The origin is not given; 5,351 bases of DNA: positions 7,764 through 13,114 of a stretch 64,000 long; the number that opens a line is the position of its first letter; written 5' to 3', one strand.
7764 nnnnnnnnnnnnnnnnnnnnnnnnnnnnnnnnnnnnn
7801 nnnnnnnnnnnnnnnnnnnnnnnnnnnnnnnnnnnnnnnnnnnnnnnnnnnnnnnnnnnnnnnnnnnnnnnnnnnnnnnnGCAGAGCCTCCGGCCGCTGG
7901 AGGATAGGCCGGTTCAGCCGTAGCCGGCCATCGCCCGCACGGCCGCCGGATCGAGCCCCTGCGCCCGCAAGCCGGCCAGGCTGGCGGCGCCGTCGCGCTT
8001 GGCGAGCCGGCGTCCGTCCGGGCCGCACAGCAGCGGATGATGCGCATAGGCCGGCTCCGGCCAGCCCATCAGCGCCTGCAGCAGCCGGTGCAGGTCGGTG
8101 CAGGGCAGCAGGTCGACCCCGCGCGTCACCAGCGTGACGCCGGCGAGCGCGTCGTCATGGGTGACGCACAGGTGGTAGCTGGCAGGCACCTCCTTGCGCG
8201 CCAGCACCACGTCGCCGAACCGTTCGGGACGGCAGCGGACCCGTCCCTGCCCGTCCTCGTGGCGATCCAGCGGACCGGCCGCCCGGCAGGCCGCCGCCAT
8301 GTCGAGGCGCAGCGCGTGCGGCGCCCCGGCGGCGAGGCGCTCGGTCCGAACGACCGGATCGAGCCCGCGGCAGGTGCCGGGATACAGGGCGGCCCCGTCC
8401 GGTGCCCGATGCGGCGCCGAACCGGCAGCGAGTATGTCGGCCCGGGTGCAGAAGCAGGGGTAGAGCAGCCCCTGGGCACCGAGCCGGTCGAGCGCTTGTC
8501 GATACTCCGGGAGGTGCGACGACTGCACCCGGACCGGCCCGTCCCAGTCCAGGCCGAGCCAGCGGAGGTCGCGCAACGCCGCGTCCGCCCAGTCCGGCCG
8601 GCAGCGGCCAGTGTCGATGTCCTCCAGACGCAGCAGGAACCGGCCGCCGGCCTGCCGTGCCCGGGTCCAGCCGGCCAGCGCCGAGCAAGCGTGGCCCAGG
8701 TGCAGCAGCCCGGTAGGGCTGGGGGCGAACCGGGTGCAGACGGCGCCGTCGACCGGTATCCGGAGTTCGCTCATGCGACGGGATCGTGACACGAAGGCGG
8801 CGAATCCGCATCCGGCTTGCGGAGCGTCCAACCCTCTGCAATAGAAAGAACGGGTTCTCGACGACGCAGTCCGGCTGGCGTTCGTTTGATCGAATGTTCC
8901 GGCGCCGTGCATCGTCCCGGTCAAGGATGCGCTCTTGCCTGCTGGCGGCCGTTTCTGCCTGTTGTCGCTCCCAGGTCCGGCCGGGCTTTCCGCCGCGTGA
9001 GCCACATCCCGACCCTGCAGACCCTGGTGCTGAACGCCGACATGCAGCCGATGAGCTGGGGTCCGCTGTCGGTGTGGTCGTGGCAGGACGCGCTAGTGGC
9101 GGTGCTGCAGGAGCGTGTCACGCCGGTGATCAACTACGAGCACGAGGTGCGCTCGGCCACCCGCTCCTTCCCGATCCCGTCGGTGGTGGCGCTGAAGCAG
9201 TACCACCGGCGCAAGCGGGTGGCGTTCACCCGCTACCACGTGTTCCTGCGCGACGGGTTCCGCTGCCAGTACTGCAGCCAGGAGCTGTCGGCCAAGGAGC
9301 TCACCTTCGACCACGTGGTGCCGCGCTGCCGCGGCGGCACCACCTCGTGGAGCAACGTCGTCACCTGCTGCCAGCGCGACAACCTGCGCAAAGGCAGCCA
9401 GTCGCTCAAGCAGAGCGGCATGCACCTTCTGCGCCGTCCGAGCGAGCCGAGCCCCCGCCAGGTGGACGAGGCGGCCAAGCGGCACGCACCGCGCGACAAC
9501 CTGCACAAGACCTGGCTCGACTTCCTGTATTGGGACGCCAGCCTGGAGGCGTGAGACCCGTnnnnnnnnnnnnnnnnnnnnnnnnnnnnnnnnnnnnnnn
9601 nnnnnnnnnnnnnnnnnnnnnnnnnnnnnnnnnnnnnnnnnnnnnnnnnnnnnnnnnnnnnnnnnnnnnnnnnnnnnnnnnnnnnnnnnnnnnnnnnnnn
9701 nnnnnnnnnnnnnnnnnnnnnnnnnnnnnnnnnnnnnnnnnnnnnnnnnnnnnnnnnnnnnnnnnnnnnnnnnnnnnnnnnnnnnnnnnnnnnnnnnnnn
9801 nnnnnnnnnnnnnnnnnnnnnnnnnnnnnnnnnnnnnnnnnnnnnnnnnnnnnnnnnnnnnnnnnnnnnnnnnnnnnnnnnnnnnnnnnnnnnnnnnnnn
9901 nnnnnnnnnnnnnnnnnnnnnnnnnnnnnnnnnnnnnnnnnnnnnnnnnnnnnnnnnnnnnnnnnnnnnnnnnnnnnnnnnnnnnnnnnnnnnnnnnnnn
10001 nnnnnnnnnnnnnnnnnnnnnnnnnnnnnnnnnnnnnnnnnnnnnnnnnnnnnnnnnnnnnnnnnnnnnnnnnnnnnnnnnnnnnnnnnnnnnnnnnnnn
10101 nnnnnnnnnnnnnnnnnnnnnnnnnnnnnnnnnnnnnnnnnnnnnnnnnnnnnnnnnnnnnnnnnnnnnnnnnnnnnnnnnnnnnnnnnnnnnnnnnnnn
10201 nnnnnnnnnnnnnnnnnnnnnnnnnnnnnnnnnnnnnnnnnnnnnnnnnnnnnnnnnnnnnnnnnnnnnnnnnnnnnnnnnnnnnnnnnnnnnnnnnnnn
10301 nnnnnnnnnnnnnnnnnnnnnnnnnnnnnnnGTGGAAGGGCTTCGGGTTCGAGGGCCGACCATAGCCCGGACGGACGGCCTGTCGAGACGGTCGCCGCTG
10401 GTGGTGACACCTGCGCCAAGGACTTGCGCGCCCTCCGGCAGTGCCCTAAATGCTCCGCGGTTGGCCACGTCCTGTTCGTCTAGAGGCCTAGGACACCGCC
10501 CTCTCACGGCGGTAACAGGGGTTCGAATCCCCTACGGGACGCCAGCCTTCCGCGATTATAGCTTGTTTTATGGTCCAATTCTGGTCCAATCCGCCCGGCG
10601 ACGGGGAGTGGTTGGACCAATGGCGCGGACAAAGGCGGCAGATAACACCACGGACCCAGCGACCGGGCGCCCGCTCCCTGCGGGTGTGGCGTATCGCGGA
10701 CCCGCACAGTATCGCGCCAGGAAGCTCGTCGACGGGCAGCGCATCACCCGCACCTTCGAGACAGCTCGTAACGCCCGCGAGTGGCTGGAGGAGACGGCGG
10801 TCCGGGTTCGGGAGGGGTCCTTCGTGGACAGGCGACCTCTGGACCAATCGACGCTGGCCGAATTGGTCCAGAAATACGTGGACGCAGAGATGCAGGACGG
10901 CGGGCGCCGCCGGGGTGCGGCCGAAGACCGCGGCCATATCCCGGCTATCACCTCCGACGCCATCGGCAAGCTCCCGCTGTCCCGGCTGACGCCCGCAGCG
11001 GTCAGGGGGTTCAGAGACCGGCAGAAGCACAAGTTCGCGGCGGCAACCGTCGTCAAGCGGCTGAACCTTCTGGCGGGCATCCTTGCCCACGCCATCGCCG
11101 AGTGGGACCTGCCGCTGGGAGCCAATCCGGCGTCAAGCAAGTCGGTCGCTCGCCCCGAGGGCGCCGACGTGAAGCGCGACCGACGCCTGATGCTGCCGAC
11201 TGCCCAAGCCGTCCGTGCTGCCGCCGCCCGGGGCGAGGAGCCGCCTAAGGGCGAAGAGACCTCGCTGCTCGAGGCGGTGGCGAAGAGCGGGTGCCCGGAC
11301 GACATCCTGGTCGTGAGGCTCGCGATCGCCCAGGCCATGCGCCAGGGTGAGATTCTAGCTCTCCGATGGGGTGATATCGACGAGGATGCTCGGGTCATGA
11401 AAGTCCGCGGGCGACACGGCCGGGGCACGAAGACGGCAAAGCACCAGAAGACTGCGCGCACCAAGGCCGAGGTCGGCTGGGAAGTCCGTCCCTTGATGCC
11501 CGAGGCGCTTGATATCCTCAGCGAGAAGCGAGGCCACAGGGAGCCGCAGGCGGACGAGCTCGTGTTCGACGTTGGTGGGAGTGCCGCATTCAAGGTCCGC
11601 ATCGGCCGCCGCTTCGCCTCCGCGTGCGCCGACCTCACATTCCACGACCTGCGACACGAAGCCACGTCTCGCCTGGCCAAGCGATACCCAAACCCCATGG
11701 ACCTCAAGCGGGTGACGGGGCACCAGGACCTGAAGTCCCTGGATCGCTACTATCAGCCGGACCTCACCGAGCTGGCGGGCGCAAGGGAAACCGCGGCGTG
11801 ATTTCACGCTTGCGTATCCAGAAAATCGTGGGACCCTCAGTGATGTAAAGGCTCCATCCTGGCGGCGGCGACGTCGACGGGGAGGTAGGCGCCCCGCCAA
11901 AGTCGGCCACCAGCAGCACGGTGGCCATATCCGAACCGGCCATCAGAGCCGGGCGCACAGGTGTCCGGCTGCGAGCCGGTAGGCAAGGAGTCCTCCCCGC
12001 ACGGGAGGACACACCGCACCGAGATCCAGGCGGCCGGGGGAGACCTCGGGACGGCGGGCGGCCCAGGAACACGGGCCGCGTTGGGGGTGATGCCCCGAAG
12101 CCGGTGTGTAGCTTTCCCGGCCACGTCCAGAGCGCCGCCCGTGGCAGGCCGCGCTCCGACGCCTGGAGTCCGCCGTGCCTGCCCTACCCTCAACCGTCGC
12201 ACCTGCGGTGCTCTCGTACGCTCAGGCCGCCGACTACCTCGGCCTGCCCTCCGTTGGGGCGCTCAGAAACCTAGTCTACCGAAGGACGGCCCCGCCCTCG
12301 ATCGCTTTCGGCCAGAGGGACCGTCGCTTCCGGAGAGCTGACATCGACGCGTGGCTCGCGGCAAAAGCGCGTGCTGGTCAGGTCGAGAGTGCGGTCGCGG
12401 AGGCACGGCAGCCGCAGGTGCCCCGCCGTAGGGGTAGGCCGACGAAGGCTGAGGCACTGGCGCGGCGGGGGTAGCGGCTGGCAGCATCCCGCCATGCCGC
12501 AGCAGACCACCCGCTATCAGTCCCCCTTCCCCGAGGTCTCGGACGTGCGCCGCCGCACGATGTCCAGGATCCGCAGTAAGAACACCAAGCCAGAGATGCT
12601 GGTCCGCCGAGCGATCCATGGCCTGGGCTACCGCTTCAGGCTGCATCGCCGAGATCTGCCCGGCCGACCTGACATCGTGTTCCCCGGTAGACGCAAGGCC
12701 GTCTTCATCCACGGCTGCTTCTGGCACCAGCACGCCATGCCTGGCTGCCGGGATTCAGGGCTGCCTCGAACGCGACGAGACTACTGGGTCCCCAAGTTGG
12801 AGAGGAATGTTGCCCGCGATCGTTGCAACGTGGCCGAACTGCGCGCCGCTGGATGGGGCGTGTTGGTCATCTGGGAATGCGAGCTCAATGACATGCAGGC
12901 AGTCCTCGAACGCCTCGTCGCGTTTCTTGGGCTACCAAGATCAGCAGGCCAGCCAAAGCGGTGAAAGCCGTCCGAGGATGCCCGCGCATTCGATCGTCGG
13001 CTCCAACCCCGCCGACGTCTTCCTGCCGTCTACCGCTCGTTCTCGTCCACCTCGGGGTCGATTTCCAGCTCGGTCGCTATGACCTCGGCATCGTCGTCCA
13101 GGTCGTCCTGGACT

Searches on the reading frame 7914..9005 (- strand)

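Call 33: search_protein_families(library=phrogs, proteins=[window:7914-9005:-], max_evalue=0.0001)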
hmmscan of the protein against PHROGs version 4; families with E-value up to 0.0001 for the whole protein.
window:7914-9005:- (363 aa): 2 families
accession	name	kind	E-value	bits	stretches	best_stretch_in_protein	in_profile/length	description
phrog_35649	-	unknown function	3.1e-35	122.7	1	89-356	4-276/493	-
phrog_12136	-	unknown function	1.1e-08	35.2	1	87-180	26-119/553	-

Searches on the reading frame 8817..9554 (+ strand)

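Call 33: search_protein_families(library=phrogs, proteins=[window:8817-9554:+], max_evalue=0.0001)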
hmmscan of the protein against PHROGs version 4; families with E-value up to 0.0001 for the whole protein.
window:8817-9554:+ (245 aa): 18 families
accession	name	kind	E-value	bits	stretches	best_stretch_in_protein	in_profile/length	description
phrog_16726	-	DNA, RNA and nucleotide metabolism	1.8e-30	107.7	1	66-240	27-182/308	HNH endonuclease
phrog_2118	-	DNA, RNA and nucleotide metabolism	3.1e-16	60.8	1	122-198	151-227/301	HNH endonuclease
phrog_2214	-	DNA, RNA and nucleotide metabolism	5.5e-14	53.1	1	77-199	120-243/429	HNH endonuclease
phrog_14314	-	DNA, RNA and nucleotide metabolism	5.2e-12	47.6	1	139-200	8-69/252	HNH endonuclease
phrog_1035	-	DNA, RNA and nucleotide metabolism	1.1e-11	46.1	1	130-198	135-216/271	endonuclease VII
phrog_589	-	DNA, RNA and nucleotide metabolism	4.8e-11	43.7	1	125-209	70-154/179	HNH endonuclease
phrog_8660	-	DNA, RNA and nucleotide metabolism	5.7e-11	43.9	1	136-195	113-179/196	HNH endonuclease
phrog_5718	-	DNA, RNA and nucleotide metabolism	2.3e-10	41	1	131-204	112-185/394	HNH endonuclease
phrog_16986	-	unknown function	3e-10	41.1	1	138-202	11-75/248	-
phrog_144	-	DNA, RNA and nucleotide metabolism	5e-10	40.3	1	133-206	70-144/175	HNH endonuclease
phrog_1271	-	DNA, RNA and nucleotide metabolism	2.3e-09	38.1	1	136-202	262-325/361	HNH endonuclease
phrog_6050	-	DNA, RNA and nucleotide metabolism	1.7e-08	34.7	1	132-197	294-362/402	HNH endonuclease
phrog_7785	-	DNA, RNA and nucleotide metabolism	5.3e-08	34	1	130-212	51-133/147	HNH endonuclease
phrog_333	-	DNA, RNA and nucleotide metabolism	6.2e-08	33.9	1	134-224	20-113/138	HNH endonuclease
phrog_338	-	DNA, RNA and nucleotide metabolism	7.7e-08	33.1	1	130-203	194-267/340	HNH endonuclease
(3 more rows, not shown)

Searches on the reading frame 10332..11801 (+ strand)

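Call 33: search_protein_families(library=phrogs, proteins=[window:10332-11801:+], max_evalue=0.0001)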
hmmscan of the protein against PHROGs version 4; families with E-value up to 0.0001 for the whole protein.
window:10332-11801:+ (489 aa): 3 families
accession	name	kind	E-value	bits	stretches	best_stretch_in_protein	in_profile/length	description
phrog_1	-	integration and excision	3.8e-41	143.1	1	126-482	125-441/611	integrase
phrog_216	-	integration and excision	2.9e-16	60.4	1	319-481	71-229/301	integrase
phrog_22184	-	unknown function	8.5e-12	46.1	1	127-363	23-248/254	-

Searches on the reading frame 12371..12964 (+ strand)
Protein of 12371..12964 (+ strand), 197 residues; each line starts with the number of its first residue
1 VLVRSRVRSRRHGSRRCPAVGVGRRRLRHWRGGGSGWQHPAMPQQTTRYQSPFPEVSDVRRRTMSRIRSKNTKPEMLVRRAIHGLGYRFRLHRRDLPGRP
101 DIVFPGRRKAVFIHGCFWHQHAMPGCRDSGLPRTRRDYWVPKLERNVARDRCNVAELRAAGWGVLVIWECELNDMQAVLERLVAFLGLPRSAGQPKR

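Call 66: search_protein_families(library=padloc, proteins=[window:12371-12964:+], max_evalue=0.01)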
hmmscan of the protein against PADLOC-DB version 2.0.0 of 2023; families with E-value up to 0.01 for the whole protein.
window:12371-12964:+ (197 aa): 2 families
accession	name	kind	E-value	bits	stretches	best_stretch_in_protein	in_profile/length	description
PDLC03397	Vsr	-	2.5e-25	87.4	1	59-176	9-123/156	Type II nicking endonuclease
PDLC03678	HEase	-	0.00021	19.1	1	138-185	211-257/266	homing endonuclease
